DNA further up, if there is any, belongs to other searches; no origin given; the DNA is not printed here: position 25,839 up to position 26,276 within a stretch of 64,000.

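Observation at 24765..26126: Shared about 40-aa N-terminal cytoplasmic module on two unrelated membrane proteins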

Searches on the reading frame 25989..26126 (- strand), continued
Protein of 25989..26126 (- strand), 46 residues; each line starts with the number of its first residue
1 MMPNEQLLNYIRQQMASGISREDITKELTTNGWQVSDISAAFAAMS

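Call 53: search_protein_families(library=pfam, proteins=[P0034, P0074, P0044, P0033], max_evalue=0.001)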
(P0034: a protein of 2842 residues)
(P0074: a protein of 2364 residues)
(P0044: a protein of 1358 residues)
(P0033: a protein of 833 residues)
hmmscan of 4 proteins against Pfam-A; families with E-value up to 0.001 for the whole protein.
P0034 (2842 aa): 3 families
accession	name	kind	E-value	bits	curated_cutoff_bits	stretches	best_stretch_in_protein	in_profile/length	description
PF19077.6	Big_13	-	4e-16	59.8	27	1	1319-1378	43-101/102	Bacterial Ig-like domain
PF13750.12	Big_3_3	-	3e-05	24.2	27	0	937-1039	5-108/157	Bacterial Ig-like domain (group 3)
PF00690.31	Cation_ATPase_N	-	4e-05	23.6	20.4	0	2611-2643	3-35/69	Cation transporter/ATPase, N-terminus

P0074 (2364 aa): 8 families
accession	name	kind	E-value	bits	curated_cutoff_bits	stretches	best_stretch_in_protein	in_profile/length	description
PF17963.7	Big_9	-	5.9e-11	43.5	23.6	3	1545-1640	1-89/89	Bacterial Ig domain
PF17892.7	Cadherin_5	-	4e-09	36.6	26.5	1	1545-1641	2-97/98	Cadherin-like domain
PF17957.7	Big_7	-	4.5e-08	34.1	24.1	1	1148-1223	1-70/70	Bacterial Ig domain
PF19077.6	Big_13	-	1.8e-06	28.8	27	0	1212-1242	70-101/102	Bacterial Ig-like domain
PF15418.12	DUF4625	-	1.5e-05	25.7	27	0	460-563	10-120/131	Domain of unknown function (DUF4625)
PF17803.7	Cadherin_4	-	9.7e-05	23.2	25.1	1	1636-1682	2-51/71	Bacterial cadherin-like domain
PF00041.27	fn3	-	0.00056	20.5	25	0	644-681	47-81/84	Fibronectin type III domain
PF13750.12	Big_3_3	-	0.00074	19.6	27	0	1212-1268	10-68/157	Bacterial Ig-like domain (group 3)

P0044 (1358 aa): 5 families
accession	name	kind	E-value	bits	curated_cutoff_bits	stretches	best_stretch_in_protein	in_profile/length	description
PF21982.2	RecX_HTH1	-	1.2e-12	48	26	0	1335-1358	17-40/40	RecX, first three-helix domain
PF23229.2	DUF7067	-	4.7e-06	26.8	27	0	782-808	28-54/56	Alpha-glucan water dikinase, DUF7067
PF09278.17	MerR-DNA-bind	-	0.00017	22.6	25.4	0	1324-1342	7-25/65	MerR, DNA binding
PF12106.13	Colicin_E5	-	0.00019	22.1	25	0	1243-1262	7-26/88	Colicin E5 ribonuclease domain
PF13411.12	MerR_1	-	0.00057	20.4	21.6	0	1313-1342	38-67/69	MerR HTH family regulatory protein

P0033 (833 aa): 2 families
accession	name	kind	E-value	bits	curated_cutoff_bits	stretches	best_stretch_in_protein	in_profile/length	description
PF00690.31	Cation_ATPase_N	-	5.9e-07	29.5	20.4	0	614-641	8-35/69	Cation transporter/ATPase, N-terminus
PF12106.13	Colicin_E5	-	5.1e-05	23.9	25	0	632-652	9-29/88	Colicin E5 ribonuclease domain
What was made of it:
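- The P0044 array scores 48 bits on RecX_HTH1 (call 53).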

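Call 62: fold_search(model_id=the predicted structure, library=viral)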
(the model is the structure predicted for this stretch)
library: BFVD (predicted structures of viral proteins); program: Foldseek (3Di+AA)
matches with E <= 10: 337; with E <= 0.001: 0
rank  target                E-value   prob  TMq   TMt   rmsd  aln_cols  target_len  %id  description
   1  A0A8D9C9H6            3.4e-01  0.89  0.58  0.42   2.6        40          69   25  Uncharacterized protein [uncultured marine phage]
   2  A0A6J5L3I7            5.9e-01  0.84  0.62  0.61   1.8        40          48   22  Uncharacterized protein [uncultured Caudovirales phage]
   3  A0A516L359            9.6e-01  0.89  0.80  0.61   3.1        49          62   22  (no name in the UniProt tables at hand)
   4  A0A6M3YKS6            1.0e+00  0.91  0.78  0.61   1.1        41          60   20  (no name in the UniProt tables at hand)
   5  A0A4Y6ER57            1.2e+00  0.28  0.44  0.32   4.3        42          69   17  (no name in the UniProt tables at hand)
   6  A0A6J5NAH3            1.3e+00  0.63  0.63  0.53   2.5        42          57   21  Transposase IS30-like HTH domain containing protein [uncultured Caudovirales phage]
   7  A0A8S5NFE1            1.3e+00  0.60  0.54  0.26   1.3        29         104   38  Uncharacterized protein [Podoviridae sp. ctFkM10]
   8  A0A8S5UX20            1.3e+00  0.54  0.58  0.17   2.9        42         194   28  Transposase [Siphoviridae sp. ctDmR33]
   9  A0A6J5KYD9            1.3e+00  0.44  0.60  0.05   5.6        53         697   15  Uncharacterized protein [uncultured Caudovirales phage]
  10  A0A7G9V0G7            1.3e+00  0.23  0.48  0.17   6.2        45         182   20  (no name in the UniProt tables at hand)
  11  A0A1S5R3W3            1.4e+00  0.35  0.53  0.07   2.8        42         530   24  Uncharacterized protein [Pseudomonas phage pf16]
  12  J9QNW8                1.5e+00  0.60  0.70  0.62   2.2        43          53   16  Uncharacterized protein [Pectobacterium phage My1]
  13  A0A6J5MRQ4            1.5e+00  0.54  0.59  0.20   2.4        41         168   22  Uncharacterized protein [uncultured Caudovirales phage]
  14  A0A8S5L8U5            1.5e+00  0.33  0.55  0.08   2.6        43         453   19  Portal [Myoviridae sp. ctuYn2]
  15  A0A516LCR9            1.6e+00  0.54  0.67  0.67   3.3        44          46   14  (no name in the UniProt tables at hand)
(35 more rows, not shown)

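Call 79: list_cluster_members(proteins=[P0039, P0041, P0042, P0046, P0047, P0060, P0071, P0099, P0115, P0142])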
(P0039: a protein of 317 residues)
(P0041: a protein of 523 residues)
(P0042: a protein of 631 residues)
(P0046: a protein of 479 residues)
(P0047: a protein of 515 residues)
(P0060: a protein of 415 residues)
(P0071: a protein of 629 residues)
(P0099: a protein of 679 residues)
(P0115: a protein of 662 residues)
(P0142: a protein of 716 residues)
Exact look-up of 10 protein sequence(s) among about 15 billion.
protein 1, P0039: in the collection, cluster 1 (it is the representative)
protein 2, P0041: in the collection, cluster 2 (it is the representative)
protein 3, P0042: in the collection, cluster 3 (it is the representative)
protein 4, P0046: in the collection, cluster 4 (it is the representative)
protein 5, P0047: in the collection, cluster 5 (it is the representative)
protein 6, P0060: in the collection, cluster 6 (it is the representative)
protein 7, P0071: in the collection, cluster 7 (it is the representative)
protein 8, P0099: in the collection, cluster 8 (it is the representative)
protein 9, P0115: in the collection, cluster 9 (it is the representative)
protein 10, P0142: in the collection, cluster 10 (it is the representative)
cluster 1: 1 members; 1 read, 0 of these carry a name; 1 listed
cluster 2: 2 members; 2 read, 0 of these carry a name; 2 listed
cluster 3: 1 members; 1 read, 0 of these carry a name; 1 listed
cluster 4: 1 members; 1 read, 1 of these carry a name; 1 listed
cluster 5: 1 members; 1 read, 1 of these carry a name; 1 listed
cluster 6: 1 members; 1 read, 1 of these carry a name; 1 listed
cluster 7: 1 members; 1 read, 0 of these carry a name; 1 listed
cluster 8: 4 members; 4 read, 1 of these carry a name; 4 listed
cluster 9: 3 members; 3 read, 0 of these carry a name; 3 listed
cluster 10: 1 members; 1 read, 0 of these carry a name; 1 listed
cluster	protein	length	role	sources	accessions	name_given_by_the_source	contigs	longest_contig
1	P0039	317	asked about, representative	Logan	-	-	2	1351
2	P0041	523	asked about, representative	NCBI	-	-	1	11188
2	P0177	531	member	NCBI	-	-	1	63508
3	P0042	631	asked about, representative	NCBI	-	-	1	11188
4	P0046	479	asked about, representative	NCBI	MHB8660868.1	MAG: DKNYY domain-containing protein [Minisyncoccota bacterium]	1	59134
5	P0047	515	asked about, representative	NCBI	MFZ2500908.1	MAG: hypothetical protein WAW90_02890, partial [Minisyncoccia bacterium]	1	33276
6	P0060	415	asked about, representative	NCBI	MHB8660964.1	MAG: WD40/YVTN/BNR-like repeat-containing protein [Minisyncoccota bacterium]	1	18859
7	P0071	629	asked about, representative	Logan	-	-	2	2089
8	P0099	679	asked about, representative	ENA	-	-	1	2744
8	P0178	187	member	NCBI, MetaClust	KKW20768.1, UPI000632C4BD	MAG: hypothetical protein UY61_C0023G0012, partial [Candidatus Adlerbacteria bacterium ... | status=active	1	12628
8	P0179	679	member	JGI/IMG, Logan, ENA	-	-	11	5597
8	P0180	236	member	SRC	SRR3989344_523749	-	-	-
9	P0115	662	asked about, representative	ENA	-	-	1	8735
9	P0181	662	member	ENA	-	-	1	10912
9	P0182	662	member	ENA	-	-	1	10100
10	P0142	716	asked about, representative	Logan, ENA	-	-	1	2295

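Call 80: find_encoding_contigs(protein=P0041, flank=6000, max_places=2)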
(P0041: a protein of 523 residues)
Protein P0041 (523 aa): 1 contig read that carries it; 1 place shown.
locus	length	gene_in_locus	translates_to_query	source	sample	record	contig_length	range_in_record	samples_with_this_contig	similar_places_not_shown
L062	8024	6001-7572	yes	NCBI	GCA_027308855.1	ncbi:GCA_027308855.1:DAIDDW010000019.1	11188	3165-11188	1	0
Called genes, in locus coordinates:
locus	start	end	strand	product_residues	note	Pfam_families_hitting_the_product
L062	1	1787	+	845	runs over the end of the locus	PF01471:PG_binding_1 (faint)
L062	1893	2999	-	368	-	PF02678:Pirin, PF17954:Pirin_C_2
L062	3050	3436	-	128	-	PF24875:DUF7736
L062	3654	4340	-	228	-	PF00561:Abhydrolase_1 (weak), PF12146:Hydrolase_4, PF12697:Abhydrolase_6 (weak)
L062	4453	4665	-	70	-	PF04149:DUF397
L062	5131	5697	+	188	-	-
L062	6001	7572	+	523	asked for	-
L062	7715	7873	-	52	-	-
